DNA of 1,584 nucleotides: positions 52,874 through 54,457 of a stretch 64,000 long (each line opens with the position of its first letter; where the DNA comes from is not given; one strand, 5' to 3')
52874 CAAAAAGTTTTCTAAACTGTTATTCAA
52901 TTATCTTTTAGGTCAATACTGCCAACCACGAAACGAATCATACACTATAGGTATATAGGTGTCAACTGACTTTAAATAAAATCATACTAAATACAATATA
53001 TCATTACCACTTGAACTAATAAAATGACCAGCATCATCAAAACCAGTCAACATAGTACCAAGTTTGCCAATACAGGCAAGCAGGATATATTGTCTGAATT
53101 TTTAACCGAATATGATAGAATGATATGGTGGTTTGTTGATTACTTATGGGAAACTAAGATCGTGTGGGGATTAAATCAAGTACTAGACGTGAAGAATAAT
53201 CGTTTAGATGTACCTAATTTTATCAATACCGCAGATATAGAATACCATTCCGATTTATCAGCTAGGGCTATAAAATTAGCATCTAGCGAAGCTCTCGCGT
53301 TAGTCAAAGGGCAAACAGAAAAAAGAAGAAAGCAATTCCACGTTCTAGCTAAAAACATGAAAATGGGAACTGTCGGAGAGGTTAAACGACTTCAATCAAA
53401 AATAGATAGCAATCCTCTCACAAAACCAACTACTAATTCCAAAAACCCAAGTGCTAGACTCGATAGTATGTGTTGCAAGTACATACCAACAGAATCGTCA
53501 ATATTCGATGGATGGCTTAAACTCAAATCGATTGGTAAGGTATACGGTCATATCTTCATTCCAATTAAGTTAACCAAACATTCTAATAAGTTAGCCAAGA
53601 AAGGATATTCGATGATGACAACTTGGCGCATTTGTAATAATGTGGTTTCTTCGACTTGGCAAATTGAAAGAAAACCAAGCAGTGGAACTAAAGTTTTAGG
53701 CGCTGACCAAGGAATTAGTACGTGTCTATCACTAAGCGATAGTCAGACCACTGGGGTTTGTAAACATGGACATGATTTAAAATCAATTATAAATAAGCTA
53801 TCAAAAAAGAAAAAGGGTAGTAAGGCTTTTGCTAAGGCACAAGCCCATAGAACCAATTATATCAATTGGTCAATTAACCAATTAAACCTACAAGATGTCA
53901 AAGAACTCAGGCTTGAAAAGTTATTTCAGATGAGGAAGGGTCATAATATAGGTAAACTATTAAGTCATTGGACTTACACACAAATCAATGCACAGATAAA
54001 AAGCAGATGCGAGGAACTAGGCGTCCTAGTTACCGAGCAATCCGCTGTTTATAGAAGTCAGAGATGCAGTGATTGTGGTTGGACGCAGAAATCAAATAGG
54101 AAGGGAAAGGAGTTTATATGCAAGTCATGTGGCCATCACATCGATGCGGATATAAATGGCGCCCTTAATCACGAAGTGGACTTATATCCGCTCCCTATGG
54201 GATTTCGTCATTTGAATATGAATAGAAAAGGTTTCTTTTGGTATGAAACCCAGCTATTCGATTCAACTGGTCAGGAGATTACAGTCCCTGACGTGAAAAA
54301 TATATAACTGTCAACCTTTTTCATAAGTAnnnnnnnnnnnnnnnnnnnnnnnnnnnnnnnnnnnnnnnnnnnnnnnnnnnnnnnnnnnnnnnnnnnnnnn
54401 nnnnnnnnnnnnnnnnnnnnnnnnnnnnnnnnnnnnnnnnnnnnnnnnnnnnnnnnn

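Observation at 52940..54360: TnpB-only IS200/IS605-type element inserted between the MoxR operon and an AAA ATPase gene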

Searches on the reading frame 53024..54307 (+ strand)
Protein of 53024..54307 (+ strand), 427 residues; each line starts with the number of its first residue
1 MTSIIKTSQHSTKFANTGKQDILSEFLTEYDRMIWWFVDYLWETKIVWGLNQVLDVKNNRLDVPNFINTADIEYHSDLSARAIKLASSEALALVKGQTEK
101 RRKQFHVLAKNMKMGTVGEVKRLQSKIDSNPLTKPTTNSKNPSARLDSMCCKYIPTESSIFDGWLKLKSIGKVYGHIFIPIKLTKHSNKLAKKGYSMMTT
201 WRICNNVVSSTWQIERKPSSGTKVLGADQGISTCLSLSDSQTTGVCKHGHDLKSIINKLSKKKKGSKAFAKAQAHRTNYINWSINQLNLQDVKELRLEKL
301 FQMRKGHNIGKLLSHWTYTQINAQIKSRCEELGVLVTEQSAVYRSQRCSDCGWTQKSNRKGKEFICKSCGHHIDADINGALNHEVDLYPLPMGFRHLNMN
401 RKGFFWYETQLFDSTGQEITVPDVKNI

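Call 3: search_protein_families(library=pfam, proteins=[window:53024-54307:+], max_evalue=1)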
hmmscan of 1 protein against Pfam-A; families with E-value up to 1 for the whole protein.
window:53024-54307:+ (427 aa): 7 families
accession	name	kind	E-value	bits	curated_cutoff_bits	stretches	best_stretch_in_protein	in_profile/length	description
PF07282.18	Cas12f1-like_TNB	-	4.8e-15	55.9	26.3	1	318-382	1-59/60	Cas12f1-like, TNB domain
PF23783.1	Zn_ribbon_TiaS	-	0.0067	16.6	27.3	1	347-374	3-30/41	TiaS C-terminal zinc ribbon domain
PF01385.25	OrfB_IS605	-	0.009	16.7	30.5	1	216-275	10-69/120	Probable transposase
PF14319.11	Zn_Tnp_IS91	-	0.021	15.2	26.3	1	341-376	34-69/90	Transposase zinc-binding domain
PF08271.17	Zn_Ribbon_TF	-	0.021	14.8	29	1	347-377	2-33/43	TFIIB zinc-binding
PF01155.25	HypA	-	0.12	12.9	28.9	1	321-368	65-109/112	Hydrogenase/urease nickel incorporation, metallochaperone, hypA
PF13248.11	Zn_ribbon_3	-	0.42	10.6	27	0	364-376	3-15/26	zinc-ribbon domain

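Call 4: search_protein_families(library=ncbifam, proteins=[window:53024-54307:+], max_evalue=1)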
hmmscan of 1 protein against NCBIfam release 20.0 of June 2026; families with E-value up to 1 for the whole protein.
window:53024-54307:+ (427 aa): 8 families
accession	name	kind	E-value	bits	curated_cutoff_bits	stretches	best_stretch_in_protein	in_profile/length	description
NF040570.1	guided_TnpB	subfamily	2e-20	73.5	100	1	121-382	97-385/389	RNA-guided endonuclease TnpB family protein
NF049972.1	CRISPR_Cas12f2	exception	8.9e-11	41.2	450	1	307-382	435-514/524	type V CRISPR-associated effector Cas12f2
NF038281.1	IS200_TnpB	exception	3.8e-09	36.1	425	1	211-382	166-354/360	IS200/IS605 family element RNA-guided endonuclease TnpB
NF038280.1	IS607_TnpB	exception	0.00022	20.3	350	1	314-383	318-388/431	IS607 family element RNA-guided endonuclease TnpB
TIGR01766.2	TIGR01766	domain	0.0038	17.7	32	1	303-343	39-80/82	IS200/IS605 family accessory protein TnpB-related protein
NF045604.1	cas_Cas12e_CasX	equivalog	0.013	13.8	200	1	362-382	860-880/886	type V CRISPR RNA-guided endonuclease Cas12e/CasX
NF040849.1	tRNAmod_TiaS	equivalog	0.019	13.5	600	1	339-377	347-383/422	tRNA(Ile2) 2-agmatinylcytidine synthetase TiaS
NF011481.0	PRK14890.1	equivalog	0.04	13.9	61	1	343-372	7-36/61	putative Zn-ribbon RNA-binding protein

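Call 5: search_protein_families(library=phrogs, proteins=[window:53024-54307:+], max_evalue=0.01)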
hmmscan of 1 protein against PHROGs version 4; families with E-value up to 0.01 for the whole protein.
window:53024-54307:+ (427 aa): 4 families
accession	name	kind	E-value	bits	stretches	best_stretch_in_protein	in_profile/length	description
phrog_12300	-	integration and excision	2.4e-21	77.2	1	160-382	13-236/286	transposase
phrog_506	-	integration and excision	5.2e-19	69.6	1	158-382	122-359/403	transposase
phrog_17087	-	unknown function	8.5e-07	30.2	1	298-382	39-127/141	-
phrog_16792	-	unknown function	0.0016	19.7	1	253-382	23-152/180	-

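Call 7: search_dna_similar(query=window:53024-54307:+, collection=phages, mode=protein, max_rows=40)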
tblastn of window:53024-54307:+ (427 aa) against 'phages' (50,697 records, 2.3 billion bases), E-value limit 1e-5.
Records with a match: 11; places in all: 12; records where one place covers at least 80% of the query: 3.
Best place of each record, by identity: <60% 11.
By first word of the organism name: Thermus 3; Bacillus 2; Nitratidesulfovibrio 1; Desulfovibrio 1; uncultured 1; Rhodothermus 1; Bacteriophage 1; Alicyclobacillus 1.
By host as written in the record: - 2; Thermus thermophilus HB27 2; Bacillus sp. MGK1 2; Nitratidesulfovibrio vulgaris ATCC7757 (synonym: Desulfovibtio vulgaris) 1; Desulfovibrio vulgaris ATCC 7757 1; Rhodothermus marinus 1; Alicyclobacillus acidoterrestris MMB007 1; Thermus thermophilus HB8 1.
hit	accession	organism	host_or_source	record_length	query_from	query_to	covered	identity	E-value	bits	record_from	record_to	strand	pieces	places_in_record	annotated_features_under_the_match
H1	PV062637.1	Nitratidesulfovibrio phage SRB7757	Nitratidesulfovibrio vulgaris ATCC7757 ...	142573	4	382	89%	24.7%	2e-13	78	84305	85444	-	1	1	record has no annotation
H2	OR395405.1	Desulfovibrio phage 7757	Desulfovibrio vulgaris ATCC 7757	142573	4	382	89%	24.7%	2e-13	78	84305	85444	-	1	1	record has no annotation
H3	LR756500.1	uncultured phage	metagenomic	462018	4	382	89%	23.5%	6e-11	71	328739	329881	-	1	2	record has no annotation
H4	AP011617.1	Thermus phage TMA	Thermus thermophilus HB27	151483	132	382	59%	26.6%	7e-8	61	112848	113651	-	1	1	transposase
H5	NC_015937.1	Thermus phage TMA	Thermus thermophilus HB27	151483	132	382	59%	26.6%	7e-8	61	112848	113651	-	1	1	transposase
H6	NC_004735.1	Rhodothermus phage RM378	Rhodothermus marinus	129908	280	382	24%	33.3%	5e-9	65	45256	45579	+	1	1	transposase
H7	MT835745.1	Bacteriophage sp.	human fecal samples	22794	299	382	20%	36.4%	2e-7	59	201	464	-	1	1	record has no annotation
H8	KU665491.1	Bacillus phage Mgbh1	Bacillus sp. MGK1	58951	311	382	17%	39.7%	6e-8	61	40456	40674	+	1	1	transposase-like protein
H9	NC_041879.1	Bacillus phage Mgbh1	Bacillus sp. MGK1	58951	311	382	17%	39.7%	6e-8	61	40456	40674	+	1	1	transposase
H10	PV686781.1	Alicyclobacillus phage MMB025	Alicyclobacillus acidoterrestris MMB007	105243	312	382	17%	38.7%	4e-8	62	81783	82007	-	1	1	transposase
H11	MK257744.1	Thermus phage YS40_Isch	Thermus thermophilus HB8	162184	309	382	17%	33.3%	6e-6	55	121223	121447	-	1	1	IS607 family transposase ISCARN1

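Call 16: find_homologous_proteins(query=window:53024-54307:+, max_evalue=0.001)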
Query window:53024-54307:+ (427 aa): 495 proteins with E <= 0.001 among 3782 candidates; the best 120 are listed.
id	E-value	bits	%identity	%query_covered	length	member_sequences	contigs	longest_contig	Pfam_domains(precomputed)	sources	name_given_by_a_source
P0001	1.0e-291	985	100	100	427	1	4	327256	PF07282.19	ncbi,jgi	jgi:transposase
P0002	5.3e-228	775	79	99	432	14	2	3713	PF07282.19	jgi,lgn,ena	jgi:transposase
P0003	4.5e-224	762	77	100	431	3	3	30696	PF07282.19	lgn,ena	-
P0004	2.3e-223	760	75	100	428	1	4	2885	PF07282.19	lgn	-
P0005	8.6e-222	754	75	100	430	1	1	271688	PF07282.19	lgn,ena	-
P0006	7.9e-195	666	68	99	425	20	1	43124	PF07282.19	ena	-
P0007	3.4e-192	657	67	100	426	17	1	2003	PF07282.19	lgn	-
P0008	1.3e-191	655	67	100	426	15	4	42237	PF07282.19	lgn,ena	-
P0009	4.3e-191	653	67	99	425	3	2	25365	PF07282.19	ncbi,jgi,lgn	jgi:transposase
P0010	3.8e-190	650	69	99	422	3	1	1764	PF07282.19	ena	-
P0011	3.9e-179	614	62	99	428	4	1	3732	PF07282.19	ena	-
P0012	9.6e-178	609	62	99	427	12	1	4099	PF07282.19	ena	-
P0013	1.8e-176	605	63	100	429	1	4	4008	PF07282.19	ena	-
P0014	6.6e-174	597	61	100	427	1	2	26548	PF07282.19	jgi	jgi:putative transposase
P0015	8.4e-173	593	61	100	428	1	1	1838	PF07282.19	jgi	jgi:transposase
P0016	6.1e-171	587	63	99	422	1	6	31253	PF07282.19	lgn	-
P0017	2.3e-170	585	63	97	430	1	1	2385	PF07282.19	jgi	jgi:transposase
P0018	1.2e-169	583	63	98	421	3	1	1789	PF07282.19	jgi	jgi:hypothetical protein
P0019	2.2e-169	582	60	99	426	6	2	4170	PF07282.19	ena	-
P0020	2.6e-169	582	59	100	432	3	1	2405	PF07282.19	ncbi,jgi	jgi:hypothetical protein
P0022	2.2e-168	579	59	100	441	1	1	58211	PF07282.19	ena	-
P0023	3.0e-168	578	60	100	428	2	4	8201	PF07282.19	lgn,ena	-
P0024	1.4e-167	576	62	100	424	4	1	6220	PF07282.19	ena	-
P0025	3.9e-167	574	61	99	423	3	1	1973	PF07282.19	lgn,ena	-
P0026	2.5e-166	572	58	99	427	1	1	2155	PF07282.19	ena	-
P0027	7.0e-166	570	58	99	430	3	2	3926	PF07282.19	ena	-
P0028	1.2e-162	560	59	99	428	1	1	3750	PF07282.19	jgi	jgi:transposase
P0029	2.4e-159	549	58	99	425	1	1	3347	PF07282.19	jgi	-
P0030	2.3e-158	546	57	99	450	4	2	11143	PF07282.19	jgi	-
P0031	1.7e-157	543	64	87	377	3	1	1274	PF07282.19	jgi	jgi:hypothetical protein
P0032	1.6e-155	536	56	100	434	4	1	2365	PF07282.19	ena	-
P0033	3.4e-155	535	59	99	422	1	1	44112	PF07282.19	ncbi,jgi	jgi:hypothetical protein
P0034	1.3e-146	507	55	99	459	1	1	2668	PF07282.19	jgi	jgi:transposase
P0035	3.3e-146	506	55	99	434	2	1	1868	PF07282.19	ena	-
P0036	3.3e-142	492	53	100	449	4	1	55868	PF07282.19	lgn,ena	-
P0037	2.1e-140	486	53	99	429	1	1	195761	PF07282.19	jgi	jgi:transposase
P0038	2.7e-140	486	49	99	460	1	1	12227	PF07282.19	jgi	jgi:transposase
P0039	6.0e-140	485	54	98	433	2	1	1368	PF07282.19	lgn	-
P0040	4.8e-139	482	54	99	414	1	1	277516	PF07282.19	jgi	-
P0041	1.3e-131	457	53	99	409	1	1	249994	PF07282.19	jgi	-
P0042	1.7e-130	454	52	98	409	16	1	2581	PF07282.19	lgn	-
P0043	1.2e-129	451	70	67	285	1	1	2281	PF07282.19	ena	-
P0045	8.4e-126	438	51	97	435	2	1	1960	PF07282.19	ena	-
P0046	4.8e-125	436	53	99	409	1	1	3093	PF07282.19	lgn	-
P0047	1.9e-119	417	49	98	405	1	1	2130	PF07282.19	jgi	jgi:transposase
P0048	5.2e-118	413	50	98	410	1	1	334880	PF07282.19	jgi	jgi:transposase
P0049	6.0e-118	412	45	98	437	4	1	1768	PF07282.19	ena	-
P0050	2.4e-117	410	46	99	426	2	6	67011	PF07282.19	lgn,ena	-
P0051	3.8e-115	403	47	98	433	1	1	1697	PF07282.19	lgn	-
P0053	1.2e-113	398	46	99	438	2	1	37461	PF07282.19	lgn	-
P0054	7.4e-113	396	45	100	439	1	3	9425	PF07282.19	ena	-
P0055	1.5e-112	395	45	99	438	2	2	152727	PF07282.19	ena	-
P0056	7.5e-111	389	45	98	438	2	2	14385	PF07282.19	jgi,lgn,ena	-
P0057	1.8e-110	388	53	73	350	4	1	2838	PF07282.19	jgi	jgi:transposase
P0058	1.9e-110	388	45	99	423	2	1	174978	PF07282.19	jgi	jgi:hypothetical protein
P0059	1.4e-108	382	44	99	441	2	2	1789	PF07282.19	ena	-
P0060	2.1e-108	381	44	99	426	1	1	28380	PF07282.19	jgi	jgi:transposase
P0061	8.5e-108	379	45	94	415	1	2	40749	PF07282.19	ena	-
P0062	1.3e-107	378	44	96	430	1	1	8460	PF07282.19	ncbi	-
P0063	2.9e-107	377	47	98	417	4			PF07282.19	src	-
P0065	1.1e-104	369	45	98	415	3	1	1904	PF07282.19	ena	-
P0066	2.2e-104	368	45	98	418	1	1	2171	PF07282.19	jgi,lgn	jgi:transposase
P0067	5.4e-104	366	45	99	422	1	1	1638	PF07282.19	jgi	jgi:predicted RNA-binding Zn-ribbon protein involved in translation (DUF1610 family)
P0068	1.7e-103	365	41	98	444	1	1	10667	PF07282.19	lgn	-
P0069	4.6e-103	363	45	95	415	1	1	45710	PF07282.19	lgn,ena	-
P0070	7.9e-103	363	46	98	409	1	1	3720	PF07282.19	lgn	-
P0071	1.7e-101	358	43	98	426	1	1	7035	PF07282.19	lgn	-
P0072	1.3e-100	355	42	99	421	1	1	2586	PF07282.19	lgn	-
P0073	3.4e-100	354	45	99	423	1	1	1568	PF07282.19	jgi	jgi:transposase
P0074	1.8e-99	352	44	97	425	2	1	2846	PF07282.19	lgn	-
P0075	6.0e-99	350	44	99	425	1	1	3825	PF07282.19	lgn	-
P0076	1.8e-98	348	42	98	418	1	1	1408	PF07282.19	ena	-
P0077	2.2e-98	348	44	98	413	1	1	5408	PF07282.19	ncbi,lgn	-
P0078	3.7e-98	347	44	99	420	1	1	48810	PF01385.26,PF07282.19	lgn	-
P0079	5.3e-98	347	43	98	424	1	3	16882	PF07282.19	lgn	-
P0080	1.1e-97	346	42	97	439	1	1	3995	PF07282.19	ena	-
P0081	1.4e-97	345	42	96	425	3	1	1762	PF07282.19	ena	-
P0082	1.6e-97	345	42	98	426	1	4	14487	PF07282.19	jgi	-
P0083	4.5e-97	344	43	97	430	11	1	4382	PF07282.19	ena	-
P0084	4.0e-96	341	42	97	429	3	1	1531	PF07282.19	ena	-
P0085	4.8e-96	340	41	99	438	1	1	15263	PF07282.19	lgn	-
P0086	1.3e-95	339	42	98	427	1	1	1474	PF07282.19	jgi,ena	-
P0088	2.8e-95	338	44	99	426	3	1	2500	PF07282.19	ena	-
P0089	3.9e-95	337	43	98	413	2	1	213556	PF07282.19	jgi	jgi:transposase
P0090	5.6e-95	337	43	97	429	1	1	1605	PF07282.19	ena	-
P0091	6.1e-95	337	42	97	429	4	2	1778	PF07282.19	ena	-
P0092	1.3e-94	336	41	97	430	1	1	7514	PF07282.19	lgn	-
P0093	1.6e-94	335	44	94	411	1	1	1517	PF07282.19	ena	-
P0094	1.6e-94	335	40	99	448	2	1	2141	PF07282.19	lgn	-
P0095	2.0e-94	335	45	98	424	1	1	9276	PF01385.26,PF07282.19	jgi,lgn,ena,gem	-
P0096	2.4e-94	335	44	98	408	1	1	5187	PF07282.19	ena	-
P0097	3.7e-94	334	44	99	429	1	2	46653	PF07282.19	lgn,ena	-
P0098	1.4e-93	332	43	99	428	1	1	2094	PF07282.19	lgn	-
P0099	3.3e-93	331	43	97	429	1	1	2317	PF07282.19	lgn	-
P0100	7.8e-93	330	41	97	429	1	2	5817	PF07282.19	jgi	-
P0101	1.0e-92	329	41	98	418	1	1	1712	PF07282.19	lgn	-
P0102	4.7e-92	327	42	98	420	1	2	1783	PF07282.19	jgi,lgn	jgi:putative transposase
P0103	8.1e-92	326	42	98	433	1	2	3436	PF07282.19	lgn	-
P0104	9.5e-92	326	41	99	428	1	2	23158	PF07282.19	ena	-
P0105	1.0e-91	326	41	98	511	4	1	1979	PF07282.19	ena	-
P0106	1.9e-91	325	41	98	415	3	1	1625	PF07282.19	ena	-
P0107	2.0e-91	325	41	97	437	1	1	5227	PF07282.19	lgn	-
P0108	2.0e-91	325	64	53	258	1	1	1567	PF07282.19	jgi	-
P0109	2.8e-91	325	41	96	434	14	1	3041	PF07282.19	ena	-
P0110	3.4e-91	324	42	99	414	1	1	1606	PF07282.19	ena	-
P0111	4.0e-91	324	40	98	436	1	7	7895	PF07282.19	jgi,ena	jgi:hypothetical protein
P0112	4.9e-91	324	43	99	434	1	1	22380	PF07282.19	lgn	-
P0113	5.3e-91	324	42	97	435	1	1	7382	PF07282.19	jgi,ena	-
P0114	6.5e-91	323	41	100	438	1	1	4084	PF07282.19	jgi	jgi:transposase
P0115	7.6e-91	323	41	99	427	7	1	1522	PF07282.19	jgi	jgi:predicted RNA-binding Zn-ribbon protein involved in translation (DUF1610 family)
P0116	8.4e-91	323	40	98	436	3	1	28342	PF07282.19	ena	-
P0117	9.7e-91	323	42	99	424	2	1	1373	PF07282.19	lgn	-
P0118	1.1e-90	323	40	97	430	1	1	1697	PF07282.19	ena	-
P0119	2.0e-90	322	41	98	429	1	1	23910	PF07282.19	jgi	-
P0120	2.0e-90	322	41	98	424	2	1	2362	PF07282.19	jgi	jgi:transposase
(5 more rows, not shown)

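Call 17: find_related_loci(query=window:53024-54307:+, collection=viral_contigs, flank=5000)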
Query window:53024-54307:+ (427 aa) in viral_contigs; peptide patterns used: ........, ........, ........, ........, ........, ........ (x = any residue, [..] = any of these).
21 stretches matched a pattern; 20 encode a relative of the query (tblastn E <= 1e-3); 19 distinct loci.
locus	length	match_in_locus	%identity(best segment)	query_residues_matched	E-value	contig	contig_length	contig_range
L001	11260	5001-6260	68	7-427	0e+0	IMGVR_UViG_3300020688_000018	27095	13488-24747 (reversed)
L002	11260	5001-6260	68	7-427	0e+0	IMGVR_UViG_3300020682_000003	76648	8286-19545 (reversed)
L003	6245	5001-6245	68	7-422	0e+0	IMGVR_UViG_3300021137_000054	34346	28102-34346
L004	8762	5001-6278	61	1-427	3e-180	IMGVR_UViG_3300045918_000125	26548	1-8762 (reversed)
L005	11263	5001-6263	54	4-423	1e-146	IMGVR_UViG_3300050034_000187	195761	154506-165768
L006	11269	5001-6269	78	4-425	0e+0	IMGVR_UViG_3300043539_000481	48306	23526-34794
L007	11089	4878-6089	53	4-422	3e-140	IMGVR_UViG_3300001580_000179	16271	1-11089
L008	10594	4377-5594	52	2-422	4e-140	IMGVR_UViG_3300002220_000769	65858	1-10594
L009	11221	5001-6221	53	3-424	5e-140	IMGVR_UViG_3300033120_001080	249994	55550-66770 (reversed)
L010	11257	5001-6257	41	4-425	5e-93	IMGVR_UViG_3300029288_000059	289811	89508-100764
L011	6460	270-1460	41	4-424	4e-86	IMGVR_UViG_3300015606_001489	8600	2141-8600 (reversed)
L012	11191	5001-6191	41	4-424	6e-86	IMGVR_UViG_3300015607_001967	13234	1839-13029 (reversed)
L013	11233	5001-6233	39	3-427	8e-85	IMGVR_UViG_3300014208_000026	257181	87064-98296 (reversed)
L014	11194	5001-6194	38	3-425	2e-82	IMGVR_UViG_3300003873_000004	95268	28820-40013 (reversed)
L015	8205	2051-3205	38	4-406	8e-76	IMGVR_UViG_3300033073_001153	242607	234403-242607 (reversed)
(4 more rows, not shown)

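Call 19: find_encoding_contigs(protein=P0001, flank=10000, max_places=6)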
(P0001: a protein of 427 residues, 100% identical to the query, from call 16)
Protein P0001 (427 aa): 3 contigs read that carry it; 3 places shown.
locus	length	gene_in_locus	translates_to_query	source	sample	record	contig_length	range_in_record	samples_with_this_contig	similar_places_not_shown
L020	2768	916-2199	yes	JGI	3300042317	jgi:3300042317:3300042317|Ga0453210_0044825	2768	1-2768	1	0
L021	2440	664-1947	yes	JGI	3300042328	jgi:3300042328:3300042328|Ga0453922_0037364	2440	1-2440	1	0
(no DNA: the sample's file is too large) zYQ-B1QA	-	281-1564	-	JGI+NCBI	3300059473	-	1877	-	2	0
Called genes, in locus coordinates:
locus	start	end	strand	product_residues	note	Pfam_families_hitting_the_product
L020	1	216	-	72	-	?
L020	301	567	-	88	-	-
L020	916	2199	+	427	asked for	PF07282:Cas12f1-like_TNB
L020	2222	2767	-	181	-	?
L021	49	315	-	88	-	-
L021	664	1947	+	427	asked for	PF07282:Cas12f1-like_TNB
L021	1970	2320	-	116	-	-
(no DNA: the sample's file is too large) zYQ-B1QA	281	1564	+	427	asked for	PF07282:Cas12f1-like_TNB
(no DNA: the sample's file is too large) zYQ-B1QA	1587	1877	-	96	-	?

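Call 20: find_encoding_contigs(protein=P0005, flank=10000, max_places=3)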
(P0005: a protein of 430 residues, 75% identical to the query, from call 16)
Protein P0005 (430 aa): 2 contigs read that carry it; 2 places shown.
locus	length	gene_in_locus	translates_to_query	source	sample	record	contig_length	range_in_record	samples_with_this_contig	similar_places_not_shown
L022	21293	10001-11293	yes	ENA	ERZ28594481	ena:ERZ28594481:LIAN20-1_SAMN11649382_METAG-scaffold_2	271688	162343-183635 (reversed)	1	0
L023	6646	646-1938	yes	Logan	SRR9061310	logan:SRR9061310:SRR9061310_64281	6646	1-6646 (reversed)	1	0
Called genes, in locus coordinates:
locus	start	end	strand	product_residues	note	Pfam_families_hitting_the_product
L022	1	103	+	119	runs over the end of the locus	-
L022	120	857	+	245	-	-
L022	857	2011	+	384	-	-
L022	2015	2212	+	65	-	-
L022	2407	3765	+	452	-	-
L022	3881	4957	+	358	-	-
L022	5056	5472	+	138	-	PF01583:APS_kinase, PF13671:AAA_33 (weak)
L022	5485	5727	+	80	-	-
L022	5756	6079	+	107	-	-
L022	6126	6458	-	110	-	-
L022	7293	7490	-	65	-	-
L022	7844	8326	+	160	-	-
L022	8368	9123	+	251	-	-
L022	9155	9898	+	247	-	PF01223:Endonuclease_NS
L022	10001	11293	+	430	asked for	PF07282:Cas12f1-like_TNB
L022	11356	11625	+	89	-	-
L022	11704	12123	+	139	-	-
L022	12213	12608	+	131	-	-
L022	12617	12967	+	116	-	-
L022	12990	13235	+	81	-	-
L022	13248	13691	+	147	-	-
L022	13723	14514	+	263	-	-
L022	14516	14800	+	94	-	-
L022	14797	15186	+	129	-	-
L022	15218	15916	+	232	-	-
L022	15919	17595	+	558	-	PF12708:Pect-lyase_RHGA_epim, PF13229:Beta_helix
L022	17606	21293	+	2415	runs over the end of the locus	PF11974:bMG3 (faint), PF17936:Big_6, PF23237:HYR_4C (faint), PF17936:Big_6, PF17936:Big_6, PF19077:Big_13, PF00041:fn3 (weak), PF07603:Lcl_C, +3 more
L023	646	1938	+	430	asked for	PF07282:Cas12f1-like_TNB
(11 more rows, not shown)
